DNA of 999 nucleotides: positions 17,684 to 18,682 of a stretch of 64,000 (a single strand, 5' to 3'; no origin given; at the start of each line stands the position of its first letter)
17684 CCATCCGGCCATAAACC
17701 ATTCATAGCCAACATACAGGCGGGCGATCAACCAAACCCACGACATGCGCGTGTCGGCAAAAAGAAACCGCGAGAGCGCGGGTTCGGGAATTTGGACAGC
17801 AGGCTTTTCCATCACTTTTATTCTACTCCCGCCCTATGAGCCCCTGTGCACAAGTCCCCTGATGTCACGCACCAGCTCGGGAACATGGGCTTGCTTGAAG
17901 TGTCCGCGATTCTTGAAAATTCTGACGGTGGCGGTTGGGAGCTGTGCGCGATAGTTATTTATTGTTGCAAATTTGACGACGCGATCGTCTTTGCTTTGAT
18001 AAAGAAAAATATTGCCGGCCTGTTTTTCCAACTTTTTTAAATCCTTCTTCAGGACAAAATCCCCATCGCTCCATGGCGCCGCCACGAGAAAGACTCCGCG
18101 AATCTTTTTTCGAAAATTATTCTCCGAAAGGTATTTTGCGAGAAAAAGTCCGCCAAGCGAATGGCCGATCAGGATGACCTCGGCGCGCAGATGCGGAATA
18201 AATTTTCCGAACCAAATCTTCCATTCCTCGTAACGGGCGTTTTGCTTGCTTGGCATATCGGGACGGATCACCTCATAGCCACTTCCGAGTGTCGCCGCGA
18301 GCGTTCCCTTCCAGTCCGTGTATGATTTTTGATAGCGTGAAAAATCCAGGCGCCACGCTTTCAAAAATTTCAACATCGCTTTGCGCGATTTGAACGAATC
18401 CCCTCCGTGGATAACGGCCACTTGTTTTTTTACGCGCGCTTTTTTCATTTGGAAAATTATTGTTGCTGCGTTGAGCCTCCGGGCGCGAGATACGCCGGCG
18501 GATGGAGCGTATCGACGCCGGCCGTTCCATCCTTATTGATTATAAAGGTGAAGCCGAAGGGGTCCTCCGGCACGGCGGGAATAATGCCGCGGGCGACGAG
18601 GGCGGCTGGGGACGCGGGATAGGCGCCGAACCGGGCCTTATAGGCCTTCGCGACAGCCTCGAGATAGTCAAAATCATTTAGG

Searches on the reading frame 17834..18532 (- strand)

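Call 26: search_protein_families(library=pfam, proteins=[window:17834-18532:-], max_evalue=0.001)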
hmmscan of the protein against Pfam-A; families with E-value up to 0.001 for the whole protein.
window:17834-18532:- (232 aa): 7 families
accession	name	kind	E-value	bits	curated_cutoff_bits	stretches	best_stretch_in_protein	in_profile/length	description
PF06821.19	Ser_hydrolase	-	8.4e-10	39.3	22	1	72-213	13-155/172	Serine hydrolase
PF00561.26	Abhydrolase_1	-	4.1e-08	33.6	25.8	1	118-171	70-123/245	alpha/beta hydrolase fold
PF12697.13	Abhydrolase_6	-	2e-06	29.1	26.3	1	73-157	13-99/217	Alpha/beta hydrolase family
PF12695.13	Abhydrolase_5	-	1.1e-05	25.7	27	1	69-204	13-132/164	Alpha/beta hydrolase family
PF05990.18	DUF900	-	0.00011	22.1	20.5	1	117-190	94-171/232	Alpha/beta hydrolase of unknown function (DUF900)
PF07819.20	PGAP1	-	0.00032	21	24.3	1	116-182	90-157/233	PGAP1-like alpha/beta domain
PF12146.15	Hydrolase_4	-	0.0005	19.9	27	0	115-156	74-113/239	Serine aminopeptidase, S33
